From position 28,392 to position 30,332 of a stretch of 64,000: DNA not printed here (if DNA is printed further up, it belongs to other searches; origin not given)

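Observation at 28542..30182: Uncharacterised large membrane-protein family with HD-x2-3-H-x1-2-AR ... GQ(F/I)P ... GYP-x-F-x-(F/Y) loop motif, three paralogs in the island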

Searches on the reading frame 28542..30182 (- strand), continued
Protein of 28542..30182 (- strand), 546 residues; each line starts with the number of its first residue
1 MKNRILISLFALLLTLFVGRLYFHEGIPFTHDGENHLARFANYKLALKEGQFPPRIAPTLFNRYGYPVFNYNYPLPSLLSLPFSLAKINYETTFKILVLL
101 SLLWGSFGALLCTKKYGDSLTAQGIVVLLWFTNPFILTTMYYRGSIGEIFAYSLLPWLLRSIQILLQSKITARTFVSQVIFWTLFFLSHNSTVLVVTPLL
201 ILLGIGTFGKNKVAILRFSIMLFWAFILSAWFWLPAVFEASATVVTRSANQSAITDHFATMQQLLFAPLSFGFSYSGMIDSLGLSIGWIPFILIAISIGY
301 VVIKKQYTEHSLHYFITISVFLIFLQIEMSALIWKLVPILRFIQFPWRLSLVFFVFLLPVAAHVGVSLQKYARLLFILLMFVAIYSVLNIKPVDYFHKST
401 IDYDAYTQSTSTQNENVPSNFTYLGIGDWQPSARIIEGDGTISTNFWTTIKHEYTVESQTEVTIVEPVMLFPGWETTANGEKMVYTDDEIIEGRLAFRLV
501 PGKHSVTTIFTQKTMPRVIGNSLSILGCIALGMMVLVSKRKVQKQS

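Call 61: find_related_loci(query=A2, collection=genome_contigs, flank=6000)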
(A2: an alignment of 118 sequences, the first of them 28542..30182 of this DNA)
Query A2 (546 aa) in genome_contigs; peptide patterns used: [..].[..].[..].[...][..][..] (x = any residue, [..] = any of these).
598 stretches matched a pattern (row limit reached: there are more); 549 encode a relative of the query (tblastn E <= 1e-3); the best 80 are kept; 80 distinct loci.
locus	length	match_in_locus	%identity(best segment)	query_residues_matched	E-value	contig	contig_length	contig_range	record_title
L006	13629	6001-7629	44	12-541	3e-140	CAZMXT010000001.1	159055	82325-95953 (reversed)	MAG TPA_asm: uncultured Pseudomonadales bacterium isolate SRP128246_co1_515 genome assembly, contig: NODE_25_length_1590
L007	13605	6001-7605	44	10-539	5e-140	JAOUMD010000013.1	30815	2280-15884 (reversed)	MAG: Candidatus Paceibacterota bacterium isolate 8_1_July_SF_Bin25 8_1_July_SF_Bin25_scaffold_389_c1, whole genome shotg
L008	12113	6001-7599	42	16-543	2e-137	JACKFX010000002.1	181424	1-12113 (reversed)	MAG: Pseudomonadales bacterium isolate HK-STAS-PATE-16 HK-STAS-PATE-16_2, whole genome shotgun sequence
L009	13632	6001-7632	41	3-544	7e-137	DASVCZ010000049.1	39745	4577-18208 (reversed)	MAG TPA_asm: Patescibacteria group bacterium isolate SMAG_U2020 k141_1658300, whole genome shotgun sequence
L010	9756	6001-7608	43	22-545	5e-137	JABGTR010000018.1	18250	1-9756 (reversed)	MAG: Candidatus Paceibacterota bacterium isolate SI034_bin135 k141_2515068, whole genome shotgun sequence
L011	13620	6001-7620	43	15-545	2e-136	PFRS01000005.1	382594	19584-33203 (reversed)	MAG: Candidatus Pacebacteria bacterium CG_4_9_14_0_2_um_filter_40_15 CG_4_9_14_0.2_um_filter_scaffold_4_c, whole genome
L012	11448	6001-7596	43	7-541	2e-134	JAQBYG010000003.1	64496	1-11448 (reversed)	MAG: bacterium isolate casp150-mb.307 NODE_1094_length_64496_cov_0.094244, whole genome shotgun sequence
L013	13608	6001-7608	44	3-532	2e-133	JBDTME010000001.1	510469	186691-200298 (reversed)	MAG: Patescibacteria group bacterium isolate cluster3_bin.119 NODE_5_length_510469_cov_14.881851, whole genome shotgun s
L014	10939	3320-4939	43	10-542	6e-133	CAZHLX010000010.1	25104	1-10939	MAG TPA_asm: uncultured Pseudomonadales bacterium isolate SRP167671_co2_247 genome assembly, contig: NODE_2656_length_25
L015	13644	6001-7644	41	7-544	4e-132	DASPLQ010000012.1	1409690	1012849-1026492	MAG TPA_asm: Vitreimonas sp. isolate SMAG_U12069 k141_91001, whole genome shotgun sequence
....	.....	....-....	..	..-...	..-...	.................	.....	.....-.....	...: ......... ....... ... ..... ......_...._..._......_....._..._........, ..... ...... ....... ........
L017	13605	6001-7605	41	20-544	4e-127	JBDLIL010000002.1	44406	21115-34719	MAG: Patescibacteria group bacterium isolate MAG029 MAG029_2, whole genome shotgun sequence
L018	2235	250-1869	40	3-541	6e-135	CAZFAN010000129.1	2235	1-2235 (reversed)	MAG TPA_asm: uncultured Candidatus Saccharibacteria bacterium isolate binchicken_co212_61 genome assembly, contig: NODE_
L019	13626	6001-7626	41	1-540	1e-125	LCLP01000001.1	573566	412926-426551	MAG: Candidatus Pacebacteria bacterium GW2011_GWA1_46_10 UX28_C0001, whole genome shotgun sequence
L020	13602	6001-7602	41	9-526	8e-125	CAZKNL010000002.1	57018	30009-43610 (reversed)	MAG TPA_asm: uncultured Pseudomonadales bacterium isolate SRP200132_co2_242 genome assembly, contig: NODE_329_length_570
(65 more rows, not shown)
